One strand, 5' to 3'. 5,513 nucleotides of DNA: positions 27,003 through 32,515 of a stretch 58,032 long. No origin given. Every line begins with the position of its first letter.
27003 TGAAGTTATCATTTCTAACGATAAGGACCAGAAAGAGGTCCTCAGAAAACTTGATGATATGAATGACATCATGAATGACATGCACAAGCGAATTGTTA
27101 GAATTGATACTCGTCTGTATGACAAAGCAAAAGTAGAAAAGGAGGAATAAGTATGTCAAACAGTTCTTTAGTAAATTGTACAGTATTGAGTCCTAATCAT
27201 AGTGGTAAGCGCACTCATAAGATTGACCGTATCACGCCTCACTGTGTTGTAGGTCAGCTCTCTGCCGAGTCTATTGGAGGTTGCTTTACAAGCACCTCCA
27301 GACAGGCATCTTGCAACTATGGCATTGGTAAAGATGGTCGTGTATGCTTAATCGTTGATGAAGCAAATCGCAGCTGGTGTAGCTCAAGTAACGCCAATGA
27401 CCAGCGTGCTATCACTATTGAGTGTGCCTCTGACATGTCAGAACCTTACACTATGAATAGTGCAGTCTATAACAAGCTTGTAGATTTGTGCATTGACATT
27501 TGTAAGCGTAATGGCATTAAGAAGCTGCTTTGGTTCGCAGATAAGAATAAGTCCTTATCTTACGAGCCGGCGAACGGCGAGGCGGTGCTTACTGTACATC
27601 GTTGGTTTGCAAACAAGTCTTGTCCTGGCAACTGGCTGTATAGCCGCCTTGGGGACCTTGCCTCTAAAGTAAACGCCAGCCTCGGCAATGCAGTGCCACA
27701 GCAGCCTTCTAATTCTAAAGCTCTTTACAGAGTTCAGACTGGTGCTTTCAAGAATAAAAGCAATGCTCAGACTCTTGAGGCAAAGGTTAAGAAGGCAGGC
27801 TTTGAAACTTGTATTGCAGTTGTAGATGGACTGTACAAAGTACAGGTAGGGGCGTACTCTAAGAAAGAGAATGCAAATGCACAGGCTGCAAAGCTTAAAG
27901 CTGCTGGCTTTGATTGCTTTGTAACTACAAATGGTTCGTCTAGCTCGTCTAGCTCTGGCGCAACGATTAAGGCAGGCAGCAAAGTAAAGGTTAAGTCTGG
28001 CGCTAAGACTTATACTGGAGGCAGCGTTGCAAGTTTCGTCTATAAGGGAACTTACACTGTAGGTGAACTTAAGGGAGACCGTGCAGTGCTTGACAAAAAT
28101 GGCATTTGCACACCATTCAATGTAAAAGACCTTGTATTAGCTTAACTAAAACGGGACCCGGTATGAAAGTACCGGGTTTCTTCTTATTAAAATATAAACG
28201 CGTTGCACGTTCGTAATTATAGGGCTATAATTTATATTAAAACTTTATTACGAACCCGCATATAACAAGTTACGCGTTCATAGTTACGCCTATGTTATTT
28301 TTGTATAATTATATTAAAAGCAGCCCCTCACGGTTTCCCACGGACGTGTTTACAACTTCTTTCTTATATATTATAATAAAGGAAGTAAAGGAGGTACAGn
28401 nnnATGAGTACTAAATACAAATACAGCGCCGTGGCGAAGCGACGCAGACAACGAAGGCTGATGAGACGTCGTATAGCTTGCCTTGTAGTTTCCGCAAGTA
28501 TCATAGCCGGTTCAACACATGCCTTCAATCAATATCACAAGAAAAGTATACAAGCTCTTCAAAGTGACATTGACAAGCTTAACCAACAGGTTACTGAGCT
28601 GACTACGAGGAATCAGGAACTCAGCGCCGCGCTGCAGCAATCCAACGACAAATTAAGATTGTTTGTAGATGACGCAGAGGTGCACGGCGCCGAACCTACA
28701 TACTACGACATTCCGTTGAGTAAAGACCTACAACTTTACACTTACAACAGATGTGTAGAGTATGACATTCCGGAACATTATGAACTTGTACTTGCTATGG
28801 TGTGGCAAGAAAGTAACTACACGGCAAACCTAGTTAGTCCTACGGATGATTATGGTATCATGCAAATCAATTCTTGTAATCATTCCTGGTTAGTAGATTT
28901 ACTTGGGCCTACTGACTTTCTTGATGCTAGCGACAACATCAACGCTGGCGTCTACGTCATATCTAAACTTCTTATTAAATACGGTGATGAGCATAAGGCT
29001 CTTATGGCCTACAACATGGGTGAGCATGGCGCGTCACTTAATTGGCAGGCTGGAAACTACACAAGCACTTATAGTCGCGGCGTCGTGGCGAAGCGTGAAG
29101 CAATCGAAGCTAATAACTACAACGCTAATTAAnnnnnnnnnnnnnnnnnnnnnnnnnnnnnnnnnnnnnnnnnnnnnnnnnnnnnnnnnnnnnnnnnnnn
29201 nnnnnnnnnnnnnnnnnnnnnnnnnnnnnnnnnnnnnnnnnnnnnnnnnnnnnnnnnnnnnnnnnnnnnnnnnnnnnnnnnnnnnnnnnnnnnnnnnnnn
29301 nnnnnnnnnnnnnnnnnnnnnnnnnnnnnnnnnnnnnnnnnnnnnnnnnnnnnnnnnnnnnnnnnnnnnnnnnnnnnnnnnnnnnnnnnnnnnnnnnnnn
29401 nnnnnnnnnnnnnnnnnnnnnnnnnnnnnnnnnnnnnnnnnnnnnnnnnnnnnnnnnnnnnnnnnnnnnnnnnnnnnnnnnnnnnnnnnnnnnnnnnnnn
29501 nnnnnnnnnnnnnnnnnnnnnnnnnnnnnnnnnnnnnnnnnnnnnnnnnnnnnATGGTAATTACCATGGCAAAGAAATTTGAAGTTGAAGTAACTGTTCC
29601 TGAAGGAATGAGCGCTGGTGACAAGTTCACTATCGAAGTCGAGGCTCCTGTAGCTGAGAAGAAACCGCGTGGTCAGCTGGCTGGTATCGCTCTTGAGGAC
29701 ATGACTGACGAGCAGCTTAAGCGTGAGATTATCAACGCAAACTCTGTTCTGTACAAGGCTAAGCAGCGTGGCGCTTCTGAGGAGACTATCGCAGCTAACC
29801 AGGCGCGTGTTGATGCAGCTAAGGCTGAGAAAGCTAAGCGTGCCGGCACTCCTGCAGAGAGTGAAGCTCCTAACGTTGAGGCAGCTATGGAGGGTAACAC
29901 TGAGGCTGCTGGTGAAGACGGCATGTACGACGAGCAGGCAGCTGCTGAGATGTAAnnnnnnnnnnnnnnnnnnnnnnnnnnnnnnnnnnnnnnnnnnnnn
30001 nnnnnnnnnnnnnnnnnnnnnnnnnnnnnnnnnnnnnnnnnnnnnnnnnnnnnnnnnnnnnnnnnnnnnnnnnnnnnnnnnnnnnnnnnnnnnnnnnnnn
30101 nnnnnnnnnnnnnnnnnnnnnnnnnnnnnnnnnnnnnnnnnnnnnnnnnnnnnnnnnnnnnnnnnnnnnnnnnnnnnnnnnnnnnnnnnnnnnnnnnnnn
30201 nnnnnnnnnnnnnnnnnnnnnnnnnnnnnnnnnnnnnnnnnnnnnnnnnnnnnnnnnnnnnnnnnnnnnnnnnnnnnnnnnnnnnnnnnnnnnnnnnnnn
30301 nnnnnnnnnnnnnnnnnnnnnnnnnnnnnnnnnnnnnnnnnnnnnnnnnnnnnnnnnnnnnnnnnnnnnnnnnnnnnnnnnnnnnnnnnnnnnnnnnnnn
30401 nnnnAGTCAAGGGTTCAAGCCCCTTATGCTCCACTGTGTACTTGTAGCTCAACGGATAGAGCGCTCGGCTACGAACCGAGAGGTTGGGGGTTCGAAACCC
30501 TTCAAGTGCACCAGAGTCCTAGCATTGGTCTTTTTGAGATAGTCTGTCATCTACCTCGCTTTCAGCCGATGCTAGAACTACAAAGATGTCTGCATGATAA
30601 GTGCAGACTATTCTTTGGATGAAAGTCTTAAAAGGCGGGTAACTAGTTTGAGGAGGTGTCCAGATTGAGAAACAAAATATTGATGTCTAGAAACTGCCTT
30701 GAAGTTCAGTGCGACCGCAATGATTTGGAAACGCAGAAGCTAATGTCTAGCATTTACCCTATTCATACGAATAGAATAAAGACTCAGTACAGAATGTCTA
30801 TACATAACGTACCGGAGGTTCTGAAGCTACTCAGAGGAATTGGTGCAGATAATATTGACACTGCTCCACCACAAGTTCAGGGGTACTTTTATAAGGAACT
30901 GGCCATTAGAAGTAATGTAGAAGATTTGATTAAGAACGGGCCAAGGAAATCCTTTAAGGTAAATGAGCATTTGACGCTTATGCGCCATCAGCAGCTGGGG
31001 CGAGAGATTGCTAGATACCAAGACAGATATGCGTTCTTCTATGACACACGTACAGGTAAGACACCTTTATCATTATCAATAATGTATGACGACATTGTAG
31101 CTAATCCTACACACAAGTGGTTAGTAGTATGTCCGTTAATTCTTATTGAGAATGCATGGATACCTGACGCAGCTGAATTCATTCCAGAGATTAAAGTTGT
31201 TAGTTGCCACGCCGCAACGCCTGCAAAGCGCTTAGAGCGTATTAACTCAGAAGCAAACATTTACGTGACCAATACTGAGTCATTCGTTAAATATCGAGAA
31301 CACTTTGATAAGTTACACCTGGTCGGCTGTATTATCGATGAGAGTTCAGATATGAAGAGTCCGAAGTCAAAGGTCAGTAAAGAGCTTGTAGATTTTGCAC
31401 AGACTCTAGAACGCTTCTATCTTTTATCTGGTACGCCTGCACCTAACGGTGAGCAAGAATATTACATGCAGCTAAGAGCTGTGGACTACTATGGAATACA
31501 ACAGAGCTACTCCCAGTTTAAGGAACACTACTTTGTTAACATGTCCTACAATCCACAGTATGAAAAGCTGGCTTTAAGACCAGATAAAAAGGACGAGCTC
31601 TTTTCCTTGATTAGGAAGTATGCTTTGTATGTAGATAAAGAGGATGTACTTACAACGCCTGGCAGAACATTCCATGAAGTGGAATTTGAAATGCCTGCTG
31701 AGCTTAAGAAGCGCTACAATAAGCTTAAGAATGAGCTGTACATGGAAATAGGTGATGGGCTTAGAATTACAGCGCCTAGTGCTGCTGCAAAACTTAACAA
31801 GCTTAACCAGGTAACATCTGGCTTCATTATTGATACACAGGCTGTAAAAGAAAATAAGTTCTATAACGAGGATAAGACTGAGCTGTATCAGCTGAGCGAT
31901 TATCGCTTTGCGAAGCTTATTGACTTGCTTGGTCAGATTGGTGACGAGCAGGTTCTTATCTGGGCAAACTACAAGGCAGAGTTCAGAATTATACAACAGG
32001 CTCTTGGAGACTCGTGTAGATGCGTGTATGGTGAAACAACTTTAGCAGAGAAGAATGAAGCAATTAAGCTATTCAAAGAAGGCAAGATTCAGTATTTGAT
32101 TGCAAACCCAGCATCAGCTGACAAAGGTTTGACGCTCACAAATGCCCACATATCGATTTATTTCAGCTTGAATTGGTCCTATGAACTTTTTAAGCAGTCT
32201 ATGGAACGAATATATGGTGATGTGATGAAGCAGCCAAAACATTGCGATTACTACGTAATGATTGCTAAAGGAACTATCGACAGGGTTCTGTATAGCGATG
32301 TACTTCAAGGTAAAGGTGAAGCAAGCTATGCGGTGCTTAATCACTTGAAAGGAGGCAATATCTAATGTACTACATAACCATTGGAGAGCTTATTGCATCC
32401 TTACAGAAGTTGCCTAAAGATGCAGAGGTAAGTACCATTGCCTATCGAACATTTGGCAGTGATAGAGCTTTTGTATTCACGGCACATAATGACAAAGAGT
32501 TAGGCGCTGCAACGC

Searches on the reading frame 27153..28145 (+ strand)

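Call 20: search_protein_families(library=pfam, proteins=[window:27153-28145:+], max_evalue=0.01)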
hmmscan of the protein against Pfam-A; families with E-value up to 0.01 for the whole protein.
window:27153-28145:+ (330 aa): 2 families
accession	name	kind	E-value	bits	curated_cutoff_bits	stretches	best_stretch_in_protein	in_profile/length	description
PF05036.18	SPOR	-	8.8e-18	64.9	21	1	190-258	3-75/76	SPOR domain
PF01510.30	Amidase_2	-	4.1e-16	59.9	26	1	22-160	3-131/131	N-acetylmuramoyl-L-alanine amidase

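Call 21: search_protein_families(library=phrogs, proteins=[window:27153-28145:+], max_evalue=0.001)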
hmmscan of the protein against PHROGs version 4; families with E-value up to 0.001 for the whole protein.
window:27153-28145:+ (330 aa): 12 families
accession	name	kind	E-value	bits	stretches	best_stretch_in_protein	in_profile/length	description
phrog_20388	-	lysis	1.9e-127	427.5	1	1-312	184-498/527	endolysin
phrog_7698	-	lysis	8e-77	260.1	1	1-267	1-263/316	endolysin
phrog_1794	-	lysis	2.9e-29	103.6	1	1-305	30-305/336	amidase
phrog_19265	-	unknown function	5.6e-19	69.9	1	15-164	14-147/293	-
phrog_833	-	lysis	5.1e-18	66.8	1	6-280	10-253/294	endolysin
phrog_15001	-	lysis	5.7e-18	66.1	1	70-277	96-307/367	endolysin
phrog_14048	-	lysis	4.2e-13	50.7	1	12-125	18-132/305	endolysin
phrog_1493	-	lysis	8.9e-12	45.9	1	19-286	29-222/394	endolysin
phrog_2338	-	lysis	2.1e-07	31.6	1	14-162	18-155/346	endolysin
phrog_4018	-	lysis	2.2e-05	25.3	0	43-96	51-103/285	amidase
phrog_9611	-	lysis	0.00026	21.7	0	46-123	50-131/246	endolysin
phrog_8164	-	lysis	0.0007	20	0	45-126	53-133/320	endolysin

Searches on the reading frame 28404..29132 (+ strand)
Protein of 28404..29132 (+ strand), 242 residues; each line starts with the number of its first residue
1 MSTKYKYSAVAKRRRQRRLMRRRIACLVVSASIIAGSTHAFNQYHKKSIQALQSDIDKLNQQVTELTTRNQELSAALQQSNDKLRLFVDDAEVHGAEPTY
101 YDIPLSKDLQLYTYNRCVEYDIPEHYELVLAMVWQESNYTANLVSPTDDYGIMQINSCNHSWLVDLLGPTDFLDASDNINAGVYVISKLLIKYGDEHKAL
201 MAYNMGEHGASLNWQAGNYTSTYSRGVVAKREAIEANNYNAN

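Call 20: search_protein_families(library=pfam, proteins=[window:28404-29132:+], max_evalue=0.01)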
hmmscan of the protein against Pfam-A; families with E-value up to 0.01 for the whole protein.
window:28404-29132:+ (242 aa): 9 families
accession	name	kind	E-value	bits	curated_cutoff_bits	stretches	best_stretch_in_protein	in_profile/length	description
PF01464.25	SLT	-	2.9e-17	62.8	21.3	1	126-220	14-110/117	Transglycosylase SLT domain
PF13702.11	Lysozyme_like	-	0.00026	21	25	1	116-208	14-96/165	Lysozyme-like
PF11516.14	DUF3220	-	0.00029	21.5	25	1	50-113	27-93/106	Protein of unknown function (DUF3220)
PF17078.10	SHE3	-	0.00092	19.4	30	1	47-90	3-46/228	SWI5-dependent HO expression protein 3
PF11932.13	DUF3450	-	0.0029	17.4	32.6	1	38-89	63-114/241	Protein of unknown function (DUF3450)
PF09762.14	CCDC93_CC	-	0.0053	16.3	30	1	35-84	124-173/429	CCDC93 coiled-coil domain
PF11577.13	NEMO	-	0.0059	17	23.2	0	59-85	4-30/68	NF-kappa-B essential modulator NEMO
PF06005.17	ZapB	-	0.0085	17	31.5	0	49-82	20-53/71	Cell division protein ZapB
PF06103.16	DUF948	-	0.009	16.6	37.2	0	25-92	11-78/89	Bacterial protein of unknown function (DUF948)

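Call 21: search_protein_families(library=phrogs, proteins=[window:28404-29132:+], max_evalue=0.001)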
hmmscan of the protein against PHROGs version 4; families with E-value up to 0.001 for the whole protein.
window:28404-29132:+ (242 aa): 11 families
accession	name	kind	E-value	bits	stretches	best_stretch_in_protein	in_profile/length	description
phrog_19349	-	unknown function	1.1e-44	153.7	1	91-238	58-198/204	-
phrog_32437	-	unknown function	1.9e-33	117.2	1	97-228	60-191/205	-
phrog_19890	-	unknown function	3.4e-18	66.9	1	106-237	107-241/248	-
phrog_342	-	head and packaging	2.8e-12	46.5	1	126-229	30-131/1235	internal virion protein with endolysin domain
phrog_2013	-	tail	8.5e-09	35.7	1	120-235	479-593/657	lytic tail protein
phrog_13449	-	other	1.5e-08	35.5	1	120-231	18-119/269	transglycosylase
phrog_669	-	lysis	1.4e-07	30.2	1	40-207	861-1020/1946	endolysin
phrog_28504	-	tail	6.9e-07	29.4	1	89-207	211-327/597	lytic tail fiber protein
phrog_14342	-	tail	3.4e-06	27.9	1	127-207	157-234/272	lytic tail fiber protein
phrog_739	-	lysis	0.00032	21.9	1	45-87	46-88/122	Rz-like spanin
phrog_214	-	lysis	0.00044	21.1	1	24-82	10-66/176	Rz-like spanin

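Call 25: find_related_loci(query=window:28404-29132:+, collection=viral_contigs, flank=4000)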
Query window:28404-29132:+ (242 aa) in viral_contigs; peptide patterns used: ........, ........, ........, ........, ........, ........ (x = any residue, [..] = any of these).
5 stretches matched a pattern; 4 encode a relative of the query (tblastn E <= 1e-3); 4 distinct loci.
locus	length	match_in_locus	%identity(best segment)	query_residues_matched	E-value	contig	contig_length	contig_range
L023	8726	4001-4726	92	1-242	7e-145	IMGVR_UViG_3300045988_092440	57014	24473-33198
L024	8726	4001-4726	83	1-242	4e-140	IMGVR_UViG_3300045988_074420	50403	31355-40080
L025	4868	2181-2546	45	102-225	2e-34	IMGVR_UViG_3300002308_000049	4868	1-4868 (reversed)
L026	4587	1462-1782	44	126-232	3e-28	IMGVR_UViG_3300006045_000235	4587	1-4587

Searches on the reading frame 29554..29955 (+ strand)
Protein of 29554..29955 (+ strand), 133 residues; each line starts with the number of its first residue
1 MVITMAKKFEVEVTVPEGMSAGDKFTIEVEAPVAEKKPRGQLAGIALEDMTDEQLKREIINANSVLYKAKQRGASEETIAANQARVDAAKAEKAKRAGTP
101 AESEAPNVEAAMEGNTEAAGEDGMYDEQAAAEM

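Call 20: search_protein_families(library=pfam, proteins=[window:29554-29955:+], max_evalue=0.01)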
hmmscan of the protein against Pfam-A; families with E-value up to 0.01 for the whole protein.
window:29554-29955:+ (133 aa): 0 families

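Call 21: search_protein_families(library=phrogs, proteins=[window:29554-29955:+], max_evalue=0.001)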
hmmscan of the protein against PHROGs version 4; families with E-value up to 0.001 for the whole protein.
window:29554-29955:+ (133 aa): 0 families

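Call 57: find_homologous_proteins(query=window:29566-29952:+, max_evalue=0.001)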
Query seq(129 aa) (129 aa): 823 proteins with E <= 0.001 among 838 candidates; the best 120 are listed.
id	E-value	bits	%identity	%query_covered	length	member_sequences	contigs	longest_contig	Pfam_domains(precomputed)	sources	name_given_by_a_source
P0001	1.9e-69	249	98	100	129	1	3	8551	-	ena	-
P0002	1.3e-67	243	97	100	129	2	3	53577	-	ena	-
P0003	1.5e-65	236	91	100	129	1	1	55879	-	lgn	-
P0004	3.0e-65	236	91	100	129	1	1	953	-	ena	-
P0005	4.7e-63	228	91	100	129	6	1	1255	-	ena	-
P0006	6.4e-63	228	92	100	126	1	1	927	-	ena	-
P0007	6.6e-63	228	92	100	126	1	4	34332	-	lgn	-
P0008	8.1e-63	228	92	100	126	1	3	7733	-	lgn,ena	-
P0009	1.2e-62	227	92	100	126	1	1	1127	-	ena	-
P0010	1.2e-62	227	93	100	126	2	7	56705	-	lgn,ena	-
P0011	1.6e-62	227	88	100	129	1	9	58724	-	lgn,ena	-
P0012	2.1e-62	226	89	100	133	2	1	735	-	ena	-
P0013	2.1e-62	226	88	100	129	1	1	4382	-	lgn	-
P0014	2.2e-62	226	88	100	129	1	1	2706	-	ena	-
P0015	2.6e-62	226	91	100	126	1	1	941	-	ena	-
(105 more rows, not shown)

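Call 60: search_solved_structures(query=window:29566-29952:+, max_evalue=10)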
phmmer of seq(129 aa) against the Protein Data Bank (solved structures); distinct sequences matched with E-value up to 10: 8.
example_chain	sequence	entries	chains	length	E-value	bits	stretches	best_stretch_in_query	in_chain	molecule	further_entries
8cwy_A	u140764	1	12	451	3.3e-09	40.6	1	28-102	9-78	T32-15-1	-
8cws_A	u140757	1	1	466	1.1e-08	38.9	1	43-102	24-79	F4132-2 Chain A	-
5cwb_A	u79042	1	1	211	4.1e-05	27.5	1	28-102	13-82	Designed helical repeat protein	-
7mwr_B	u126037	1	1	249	0.00012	25.9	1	28-102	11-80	LHD101B4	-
6vfi_A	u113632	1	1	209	0.00013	25.9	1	29-99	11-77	O43_dn18A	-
8esq_F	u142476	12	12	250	0.21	15.5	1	28-82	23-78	60S ribosomal protein L7-B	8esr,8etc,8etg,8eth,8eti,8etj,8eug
9e5c_3l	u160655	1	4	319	0.35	14.8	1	7-54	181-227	Chaperone protein DNAJ, putative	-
7lgc_A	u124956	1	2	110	0.6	14.1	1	45-87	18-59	Modulator of apoptosis 1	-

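Call 73: search_protein_families(library=ncbifam, proteins=[window:29566-29952:+], max_evalue=0.01)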
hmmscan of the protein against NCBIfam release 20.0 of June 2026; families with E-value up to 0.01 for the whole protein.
window:29566-29952:+ (129 aa): 0 families

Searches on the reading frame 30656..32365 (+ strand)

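Call 20: search_protein_families(library=pfam, proteins=[window:30656-32365:+], max_evalue=0.01)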
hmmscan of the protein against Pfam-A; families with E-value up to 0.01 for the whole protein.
window:30656-32365:+ (569 aa): 4 families
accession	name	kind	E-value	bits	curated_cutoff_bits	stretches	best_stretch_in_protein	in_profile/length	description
PF00176.29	SNF2-rel_dom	-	3.9e-18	66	24.9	1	133-366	52-262/290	SNF2-related domain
PF00271.37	Helicase_C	-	1.1e-11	45.3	23.5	1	418-519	3-106/110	Helicase conserved C-terminal domain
PF00270.35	DEAD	-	1.2e-05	25.6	26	1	131-263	23-162/167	DEAD/DEAH box helicase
PF04851.21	ResIII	-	0.0024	18.2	22.5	1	117-230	18-134/164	Type III restriction enzyme, res subunit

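Call 21: search_protein_families(library=phrogs, proteins=[window:30656-32365:+], max_evalue=0.001)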
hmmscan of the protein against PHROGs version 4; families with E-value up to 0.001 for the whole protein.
window:30656-32365:+ (569 aa): 4 families
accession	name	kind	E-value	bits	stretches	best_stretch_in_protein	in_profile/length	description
phrog_62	-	DNA, RNA and nucleotide metabolism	6.3e-93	313.3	1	101-566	690-1138/1881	DNA helicase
phrog_16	-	DNA, RNA and nucleotide metabolism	7e-18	65.2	1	31-518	204-582/986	DNA helicase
phrog_11354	-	unknown function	3.8e-12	46.9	1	463-564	9-108/116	-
phrog_24008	-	DNA, RNA and nucleotide metabolism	7e-05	21.9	0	131-274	504-646/1006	helicase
